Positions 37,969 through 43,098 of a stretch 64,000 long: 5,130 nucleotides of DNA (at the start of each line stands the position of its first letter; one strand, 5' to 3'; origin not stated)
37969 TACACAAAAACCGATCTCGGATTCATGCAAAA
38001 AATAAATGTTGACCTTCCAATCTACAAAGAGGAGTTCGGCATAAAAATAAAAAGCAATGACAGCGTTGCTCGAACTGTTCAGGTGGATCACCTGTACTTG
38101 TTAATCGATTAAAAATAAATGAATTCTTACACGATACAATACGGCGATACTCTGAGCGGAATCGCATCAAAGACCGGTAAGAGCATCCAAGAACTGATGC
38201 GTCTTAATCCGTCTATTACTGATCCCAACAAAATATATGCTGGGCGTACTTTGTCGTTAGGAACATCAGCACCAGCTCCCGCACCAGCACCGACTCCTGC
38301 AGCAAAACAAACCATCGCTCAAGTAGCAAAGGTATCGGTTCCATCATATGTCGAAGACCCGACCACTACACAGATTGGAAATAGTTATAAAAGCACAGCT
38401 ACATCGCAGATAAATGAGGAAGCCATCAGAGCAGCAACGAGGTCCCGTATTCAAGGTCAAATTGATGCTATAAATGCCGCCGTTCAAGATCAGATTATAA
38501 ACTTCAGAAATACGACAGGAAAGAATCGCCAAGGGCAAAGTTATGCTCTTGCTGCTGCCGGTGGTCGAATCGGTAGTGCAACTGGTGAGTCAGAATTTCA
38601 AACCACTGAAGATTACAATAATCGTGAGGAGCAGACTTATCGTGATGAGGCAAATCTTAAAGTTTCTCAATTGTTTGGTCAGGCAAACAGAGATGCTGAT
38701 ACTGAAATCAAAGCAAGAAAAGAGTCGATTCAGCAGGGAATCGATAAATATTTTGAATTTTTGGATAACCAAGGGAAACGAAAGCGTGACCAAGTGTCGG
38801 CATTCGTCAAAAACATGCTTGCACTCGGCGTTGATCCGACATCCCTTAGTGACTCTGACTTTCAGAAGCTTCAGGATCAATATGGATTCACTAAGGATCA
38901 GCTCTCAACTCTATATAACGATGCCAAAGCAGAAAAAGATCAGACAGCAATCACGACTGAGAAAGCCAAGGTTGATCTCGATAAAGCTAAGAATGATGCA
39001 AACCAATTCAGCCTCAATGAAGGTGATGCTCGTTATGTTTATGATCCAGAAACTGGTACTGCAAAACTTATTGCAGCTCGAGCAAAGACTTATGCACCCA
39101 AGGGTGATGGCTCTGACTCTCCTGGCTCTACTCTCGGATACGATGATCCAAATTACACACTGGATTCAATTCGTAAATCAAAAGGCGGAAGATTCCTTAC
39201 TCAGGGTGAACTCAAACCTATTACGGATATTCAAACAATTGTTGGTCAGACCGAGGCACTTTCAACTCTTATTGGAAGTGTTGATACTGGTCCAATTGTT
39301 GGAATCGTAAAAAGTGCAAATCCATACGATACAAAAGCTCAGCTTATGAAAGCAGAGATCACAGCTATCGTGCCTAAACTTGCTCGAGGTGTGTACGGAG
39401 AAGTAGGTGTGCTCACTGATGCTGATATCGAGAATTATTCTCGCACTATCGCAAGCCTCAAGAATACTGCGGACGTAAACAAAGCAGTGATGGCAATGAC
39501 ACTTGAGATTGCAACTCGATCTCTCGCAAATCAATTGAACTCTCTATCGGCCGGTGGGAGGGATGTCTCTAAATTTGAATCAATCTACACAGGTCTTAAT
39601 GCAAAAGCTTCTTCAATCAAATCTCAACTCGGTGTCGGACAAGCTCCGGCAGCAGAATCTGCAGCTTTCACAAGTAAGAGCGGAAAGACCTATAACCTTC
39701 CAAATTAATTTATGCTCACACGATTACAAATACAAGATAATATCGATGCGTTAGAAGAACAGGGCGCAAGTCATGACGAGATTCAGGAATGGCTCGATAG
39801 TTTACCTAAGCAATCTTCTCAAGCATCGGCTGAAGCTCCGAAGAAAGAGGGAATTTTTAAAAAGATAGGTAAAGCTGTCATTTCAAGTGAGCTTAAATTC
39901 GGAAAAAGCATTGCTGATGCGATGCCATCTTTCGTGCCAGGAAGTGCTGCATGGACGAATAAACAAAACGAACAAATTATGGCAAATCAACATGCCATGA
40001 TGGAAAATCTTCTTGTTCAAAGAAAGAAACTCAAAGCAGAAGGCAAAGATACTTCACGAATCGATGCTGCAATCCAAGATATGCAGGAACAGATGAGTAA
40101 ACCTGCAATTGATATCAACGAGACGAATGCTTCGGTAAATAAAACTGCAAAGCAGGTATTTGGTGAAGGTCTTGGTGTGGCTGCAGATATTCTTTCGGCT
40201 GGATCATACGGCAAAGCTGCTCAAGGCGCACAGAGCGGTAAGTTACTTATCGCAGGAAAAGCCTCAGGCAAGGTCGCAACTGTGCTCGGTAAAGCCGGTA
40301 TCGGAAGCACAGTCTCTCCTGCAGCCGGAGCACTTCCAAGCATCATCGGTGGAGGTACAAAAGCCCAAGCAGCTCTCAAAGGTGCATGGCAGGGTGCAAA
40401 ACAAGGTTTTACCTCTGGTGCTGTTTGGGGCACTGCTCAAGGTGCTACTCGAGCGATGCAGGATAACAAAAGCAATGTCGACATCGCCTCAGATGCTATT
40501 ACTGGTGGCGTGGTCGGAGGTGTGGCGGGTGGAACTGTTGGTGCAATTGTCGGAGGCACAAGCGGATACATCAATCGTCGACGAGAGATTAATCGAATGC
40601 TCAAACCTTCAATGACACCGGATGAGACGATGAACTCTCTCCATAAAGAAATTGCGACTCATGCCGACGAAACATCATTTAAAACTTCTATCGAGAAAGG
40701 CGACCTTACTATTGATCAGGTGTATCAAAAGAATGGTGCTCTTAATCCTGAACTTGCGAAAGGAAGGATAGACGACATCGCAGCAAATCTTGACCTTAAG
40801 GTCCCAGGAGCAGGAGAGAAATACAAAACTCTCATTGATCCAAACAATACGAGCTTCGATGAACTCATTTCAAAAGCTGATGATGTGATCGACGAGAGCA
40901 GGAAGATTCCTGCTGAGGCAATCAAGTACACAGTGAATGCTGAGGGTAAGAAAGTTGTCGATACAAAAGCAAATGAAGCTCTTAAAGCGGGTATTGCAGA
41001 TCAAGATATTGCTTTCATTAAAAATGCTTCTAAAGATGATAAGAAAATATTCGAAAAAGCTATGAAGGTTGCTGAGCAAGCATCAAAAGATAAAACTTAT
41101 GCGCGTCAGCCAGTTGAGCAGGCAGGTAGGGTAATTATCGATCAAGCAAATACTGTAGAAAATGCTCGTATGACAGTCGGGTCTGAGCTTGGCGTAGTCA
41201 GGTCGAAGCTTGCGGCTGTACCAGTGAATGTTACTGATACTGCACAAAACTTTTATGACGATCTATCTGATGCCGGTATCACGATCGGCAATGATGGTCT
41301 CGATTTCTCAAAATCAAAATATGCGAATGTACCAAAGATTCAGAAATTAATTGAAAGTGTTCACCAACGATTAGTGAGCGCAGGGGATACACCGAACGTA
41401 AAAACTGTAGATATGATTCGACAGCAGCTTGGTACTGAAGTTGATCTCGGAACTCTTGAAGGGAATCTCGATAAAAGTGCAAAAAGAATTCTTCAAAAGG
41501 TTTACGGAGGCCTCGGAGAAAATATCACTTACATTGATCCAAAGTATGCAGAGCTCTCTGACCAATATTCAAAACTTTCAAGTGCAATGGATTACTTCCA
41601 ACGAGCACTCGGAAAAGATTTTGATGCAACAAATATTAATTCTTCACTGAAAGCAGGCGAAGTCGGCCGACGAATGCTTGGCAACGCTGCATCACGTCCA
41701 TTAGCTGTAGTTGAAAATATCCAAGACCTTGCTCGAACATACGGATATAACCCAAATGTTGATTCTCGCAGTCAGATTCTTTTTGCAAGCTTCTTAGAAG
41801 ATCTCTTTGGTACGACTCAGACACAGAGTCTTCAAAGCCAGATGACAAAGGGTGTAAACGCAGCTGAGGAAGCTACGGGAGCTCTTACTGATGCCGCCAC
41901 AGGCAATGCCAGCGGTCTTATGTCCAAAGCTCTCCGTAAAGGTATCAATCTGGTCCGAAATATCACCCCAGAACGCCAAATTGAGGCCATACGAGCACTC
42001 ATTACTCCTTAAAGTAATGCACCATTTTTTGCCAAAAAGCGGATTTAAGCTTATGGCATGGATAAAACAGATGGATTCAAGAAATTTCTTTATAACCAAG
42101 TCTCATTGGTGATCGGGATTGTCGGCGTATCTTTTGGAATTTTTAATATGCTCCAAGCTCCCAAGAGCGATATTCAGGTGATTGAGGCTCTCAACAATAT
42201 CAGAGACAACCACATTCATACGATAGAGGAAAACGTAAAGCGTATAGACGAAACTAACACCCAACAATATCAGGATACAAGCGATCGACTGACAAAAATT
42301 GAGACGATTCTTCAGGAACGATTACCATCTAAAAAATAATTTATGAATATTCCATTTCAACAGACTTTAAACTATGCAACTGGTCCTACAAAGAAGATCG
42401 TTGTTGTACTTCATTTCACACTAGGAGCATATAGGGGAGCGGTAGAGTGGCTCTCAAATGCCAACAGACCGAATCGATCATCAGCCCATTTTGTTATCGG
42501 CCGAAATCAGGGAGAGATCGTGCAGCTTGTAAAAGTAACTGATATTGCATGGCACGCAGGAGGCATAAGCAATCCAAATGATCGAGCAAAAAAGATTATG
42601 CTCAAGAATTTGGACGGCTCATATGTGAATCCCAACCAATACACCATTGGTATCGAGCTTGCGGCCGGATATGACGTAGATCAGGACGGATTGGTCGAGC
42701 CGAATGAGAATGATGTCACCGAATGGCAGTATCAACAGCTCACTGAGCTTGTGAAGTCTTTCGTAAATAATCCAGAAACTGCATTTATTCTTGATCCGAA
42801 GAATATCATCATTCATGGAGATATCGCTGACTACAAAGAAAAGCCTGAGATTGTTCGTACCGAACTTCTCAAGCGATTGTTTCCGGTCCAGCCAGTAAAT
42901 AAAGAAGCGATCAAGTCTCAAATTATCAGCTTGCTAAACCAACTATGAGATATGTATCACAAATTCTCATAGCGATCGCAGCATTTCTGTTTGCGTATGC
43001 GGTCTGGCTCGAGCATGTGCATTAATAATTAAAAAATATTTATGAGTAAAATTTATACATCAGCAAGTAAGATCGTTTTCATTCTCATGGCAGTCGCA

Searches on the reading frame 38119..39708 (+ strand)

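Call 9: search_protein_families(library=pfam, proteins=[window:38119-39708:+], max_evalue=0.01)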
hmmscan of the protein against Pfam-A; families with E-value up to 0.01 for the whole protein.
window:38119-39708:+ (529 aa): 1 family
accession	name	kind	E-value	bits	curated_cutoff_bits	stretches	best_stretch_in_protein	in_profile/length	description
PF01476.26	LysM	-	1.9e-12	47.3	20.9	1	4-47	1-42/43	LysM domain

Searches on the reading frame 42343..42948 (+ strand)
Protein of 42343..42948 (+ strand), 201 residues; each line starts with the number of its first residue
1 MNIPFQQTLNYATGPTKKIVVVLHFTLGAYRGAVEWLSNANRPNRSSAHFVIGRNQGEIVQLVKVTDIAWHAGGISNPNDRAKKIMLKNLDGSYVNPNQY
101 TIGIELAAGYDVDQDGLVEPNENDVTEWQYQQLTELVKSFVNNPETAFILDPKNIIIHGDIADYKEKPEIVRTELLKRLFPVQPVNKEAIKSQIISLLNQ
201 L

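Call 9: search_protein_families(library=pfam, proteins=[window:42343-42948:+], max_evalue=0.01)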
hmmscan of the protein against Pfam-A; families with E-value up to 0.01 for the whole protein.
window:42343-42948:+ (201 aa): 1 family
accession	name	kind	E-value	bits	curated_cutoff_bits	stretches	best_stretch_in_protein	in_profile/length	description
PF01510.30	Amidase_2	-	8.9e-19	68.6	26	1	20-168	7-129/131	N-acetylmuramoyl-L-alanine amidase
